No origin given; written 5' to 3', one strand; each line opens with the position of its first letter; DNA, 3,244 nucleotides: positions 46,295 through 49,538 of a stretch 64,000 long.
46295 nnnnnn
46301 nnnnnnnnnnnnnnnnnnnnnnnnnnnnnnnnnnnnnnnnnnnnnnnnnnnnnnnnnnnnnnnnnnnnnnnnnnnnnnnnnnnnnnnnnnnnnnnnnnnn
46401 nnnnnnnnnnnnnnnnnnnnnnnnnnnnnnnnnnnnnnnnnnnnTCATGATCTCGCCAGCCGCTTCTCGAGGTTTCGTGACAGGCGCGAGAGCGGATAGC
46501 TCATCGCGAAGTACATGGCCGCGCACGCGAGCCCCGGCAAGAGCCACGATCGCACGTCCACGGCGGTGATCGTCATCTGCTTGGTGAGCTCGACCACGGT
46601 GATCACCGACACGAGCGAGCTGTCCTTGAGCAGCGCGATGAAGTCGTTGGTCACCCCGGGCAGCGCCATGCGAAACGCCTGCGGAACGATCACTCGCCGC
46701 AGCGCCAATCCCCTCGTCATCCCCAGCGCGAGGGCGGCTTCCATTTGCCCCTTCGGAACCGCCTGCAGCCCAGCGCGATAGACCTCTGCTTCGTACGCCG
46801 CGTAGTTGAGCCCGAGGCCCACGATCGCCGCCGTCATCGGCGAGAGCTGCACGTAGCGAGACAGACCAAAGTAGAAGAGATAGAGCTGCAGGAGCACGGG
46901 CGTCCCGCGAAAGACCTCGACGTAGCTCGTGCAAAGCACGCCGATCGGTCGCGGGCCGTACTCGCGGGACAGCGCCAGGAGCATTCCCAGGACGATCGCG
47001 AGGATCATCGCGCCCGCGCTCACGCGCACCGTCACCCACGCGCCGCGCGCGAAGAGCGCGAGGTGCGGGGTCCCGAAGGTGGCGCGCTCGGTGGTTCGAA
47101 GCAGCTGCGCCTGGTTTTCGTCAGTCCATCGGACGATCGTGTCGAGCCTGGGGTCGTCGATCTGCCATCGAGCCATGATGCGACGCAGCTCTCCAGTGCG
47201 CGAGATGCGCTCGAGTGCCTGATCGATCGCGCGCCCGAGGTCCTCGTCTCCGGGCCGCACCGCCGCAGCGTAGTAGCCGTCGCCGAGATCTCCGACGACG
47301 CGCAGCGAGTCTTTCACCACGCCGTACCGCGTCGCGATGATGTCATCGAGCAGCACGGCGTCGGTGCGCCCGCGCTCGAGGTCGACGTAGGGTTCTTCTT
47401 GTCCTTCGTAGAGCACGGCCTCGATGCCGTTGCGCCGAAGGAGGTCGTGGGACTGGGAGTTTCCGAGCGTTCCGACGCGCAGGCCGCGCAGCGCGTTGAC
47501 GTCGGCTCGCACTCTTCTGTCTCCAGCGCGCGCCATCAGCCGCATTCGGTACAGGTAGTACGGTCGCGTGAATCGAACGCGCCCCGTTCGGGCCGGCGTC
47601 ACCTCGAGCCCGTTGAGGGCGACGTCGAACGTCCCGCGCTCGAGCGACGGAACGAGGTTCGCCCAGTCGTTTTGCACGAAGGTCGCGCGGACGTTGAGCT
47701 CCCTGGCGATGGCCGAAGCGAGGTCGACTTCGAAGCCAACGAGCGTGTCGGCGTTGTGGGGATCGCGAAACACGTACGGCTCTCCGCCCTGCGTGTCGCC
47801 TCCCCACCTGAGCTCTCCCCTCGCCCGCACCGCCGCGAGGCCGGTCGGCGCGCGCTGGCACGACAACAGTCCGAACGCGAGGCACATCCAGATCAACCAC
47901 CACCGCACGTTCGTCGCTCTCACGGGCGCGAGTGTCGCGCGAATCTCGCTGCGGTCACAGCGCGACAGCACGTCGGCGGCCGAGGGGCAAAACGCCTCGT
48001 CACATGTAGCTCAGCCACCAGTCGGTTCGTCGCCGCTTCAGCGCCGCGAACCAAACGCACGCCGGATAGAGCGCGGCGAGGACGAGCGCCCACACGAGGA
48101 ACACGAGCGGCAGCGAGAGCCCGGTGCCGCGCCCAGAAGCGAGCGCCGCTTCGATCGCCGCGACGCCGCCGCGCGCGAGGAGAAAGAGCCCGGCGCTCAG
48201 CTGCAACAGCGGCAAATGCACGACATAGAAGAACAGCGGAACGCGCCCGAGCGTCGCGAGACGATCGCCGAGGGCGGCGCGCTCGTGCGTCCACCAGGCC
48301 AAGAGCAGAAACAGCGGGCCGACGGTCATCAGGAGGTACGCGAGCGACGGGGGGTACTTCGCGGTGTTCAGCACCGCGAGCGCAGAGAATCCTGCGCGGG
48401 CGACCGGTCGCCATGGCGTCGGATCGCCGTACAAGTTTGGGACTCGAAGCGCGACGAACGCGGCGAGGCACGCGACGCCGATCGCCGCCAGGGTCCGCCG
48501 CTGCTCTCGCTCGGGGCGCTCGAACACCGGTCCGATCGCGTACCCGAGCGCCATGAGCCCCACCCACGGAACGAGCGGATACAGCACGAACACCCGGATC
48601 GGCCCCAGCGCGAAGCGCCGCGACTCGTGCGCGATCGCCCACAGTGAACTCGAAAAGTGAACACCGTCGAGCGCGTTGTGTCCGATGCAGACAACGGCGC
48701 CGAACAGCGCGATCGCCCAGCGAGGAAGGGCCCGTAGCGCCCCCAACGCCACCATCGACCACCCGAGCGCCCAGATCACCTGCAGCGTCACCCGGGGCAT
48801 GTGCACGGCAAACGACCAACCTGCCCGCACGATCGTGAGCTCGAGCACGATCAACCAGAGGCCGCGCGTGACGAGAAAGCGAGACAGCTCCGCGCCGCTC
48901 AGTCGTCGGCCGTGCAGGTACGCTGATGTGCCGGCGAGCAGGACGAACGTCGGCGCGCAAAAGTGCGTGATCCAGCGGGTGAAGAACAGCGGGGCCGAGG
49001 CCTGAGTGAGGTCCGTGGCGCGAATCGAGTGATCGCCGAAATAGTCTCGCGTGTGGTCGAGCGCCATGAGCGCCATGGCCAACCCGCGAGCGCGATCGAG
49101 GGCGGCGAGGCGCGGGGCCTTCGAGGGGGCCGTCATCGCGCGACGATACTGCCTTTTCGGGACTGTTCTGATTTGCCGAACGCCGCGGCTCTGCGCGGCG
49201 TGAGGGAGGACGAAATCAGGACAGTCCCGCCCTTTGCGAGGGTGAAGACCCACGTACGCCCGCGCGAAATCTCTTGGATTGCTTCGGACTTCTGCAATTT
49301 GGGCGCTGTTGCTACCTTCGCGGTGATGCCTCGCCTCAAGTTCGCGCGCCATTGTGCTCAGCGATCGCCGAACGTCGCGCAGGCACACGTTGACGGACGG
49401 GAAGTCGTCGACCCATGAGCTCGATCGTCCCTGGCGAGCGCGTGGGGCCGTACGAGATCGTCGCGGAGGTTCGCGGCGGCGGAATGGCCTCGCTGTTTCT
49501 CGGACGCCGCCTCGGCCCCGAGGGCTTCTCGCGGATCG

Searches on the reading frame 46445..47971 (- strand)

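Call 58: search_protein_families(library=pfam, proteins=[window:46445-47971:-], max_evalue=0.00001)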
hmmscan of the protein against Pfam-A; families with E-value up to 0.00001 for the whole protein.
window:46445-47971:- (508 aa): 2 families
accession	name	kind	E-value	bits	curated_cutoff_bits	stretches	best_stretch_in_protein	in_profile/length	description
PF00497.25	SBP_bac_3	-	2.2e-29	102.3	26.4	1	63-269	9-129/132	Bacterial extracellular solute-binding proteins, family 3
PF00528.27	BPD_transp_1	-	2.2e-22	80.1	26.4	1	325-506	1-183/184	Binding-protein-dependent transport system inner membrane component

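Call 73: search_protein_families(library=ncbifam, proteins=[window:46445-47971:-], max_evalue=1e-10)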
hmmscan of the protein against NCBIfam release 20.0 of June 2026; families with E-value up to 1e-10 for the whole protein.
window:46445-47971:- (508 aa): 21 families
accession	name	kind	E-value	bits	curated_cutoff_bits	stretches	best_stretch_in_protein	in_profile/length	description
NF011680.0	PRK15100.1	equivalog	2.8e-50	171.2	300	1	306-507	14-216/222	cystine ABC transporter permease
TIGR03004.1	ectoine_ehuC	equivalog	1.4e-46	159.1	196.95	1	303-507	3-208/214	ectoine/hydroxyectoine ABC transporter permease subunit EhuC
TIGR03003.1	ectoine_ehuD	equivalog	8.6e-45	153.2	205.2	1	305-504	11-211/212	ectoine/hydroxyectoine ABC transporter permease subunit EhuD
NF007028.0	PRK09494.1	equivalog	3.7e-37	128.3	303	1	304-505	12-216/219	glutamine ABC transporter permease GlnP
TIGR01096.1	3A0103s03R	subfamily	1.3e-35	123.1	256.35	1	34-269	7-249/250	lysine/arginine/ornithine ABC transporter substrate-binding protein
NF008337.0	PRK11123.1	equivalog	3.3e-33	115.1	277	1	374-505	99-230/238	arginine ABC transporter permease ArtQ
NF011687.0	PRK15107.1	equivalog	1.1e-28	100.7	318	1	302-504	11-222/224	glutamate/aspartate ABC transporter permease GltK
NF008426.0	PRK11260.1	equivalog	7.1e-28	97.6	312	1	42-270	31-260/266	cystine ABC transporter substrate-binding protein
NF011714.0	PRK15135.1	subfamily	1.3e-26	93.8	319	1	307-488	9-202/228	histidine ABC transporter permease HisQ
NF041764.1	ArtI_Ecoli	equivalog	1.2e-25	90.4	522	1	73-269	39-240/243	arginine ABC transporter substrate-binding protein ArtI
TIGR01726.1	HEQRo_perm_3TM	subfamily_domain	1.4e-25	89.7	42.2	1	304-400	2-99/99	ABC transporter permease subunit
NF008336.0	PRK11122.1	equivalog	1.8e-24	86.7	248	1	306-477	7-191/222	arginine ABC transporter permease ArtM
NF011583.0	PRK15007.1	subfamily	1.2e-23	83.7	358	1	73-269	39-240/243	arginine ABC transporter substrate-binding protein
NF011651.0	PRK15069.1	subfamily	2e-22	79.7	306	1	313-505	25-228/237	histidine ABC transporter permease HisM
NF041765.1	ArtJ_Ecoli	equivalog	1.1e-20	74.3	510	1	74-269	40-240/243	arginine ABC transporter substrate-binding protein ArtJ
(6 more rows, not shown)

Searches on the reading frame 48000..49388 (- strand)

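Call 58: search_protein_families(library=pfam, proteins=[window:48000-49388:-], max_evalue=0.00001)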
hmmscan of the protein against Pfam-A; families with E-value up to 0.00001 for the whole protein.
window:48000-49388:- (462 aa): 2 families
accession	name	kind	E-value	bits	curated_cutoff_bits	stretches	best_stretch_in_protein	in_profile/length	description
PF07786.18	HGSNAT_cat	-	1.4e-16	61.2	22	1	93-298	1-193/222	Heparan-alpha-glucosaminide N-acetyltransferase, catalytic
PF01757.29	Acyl_transf_3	-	3.8e-11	43.1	31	1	95-440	2-317/326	Acyltransferase domain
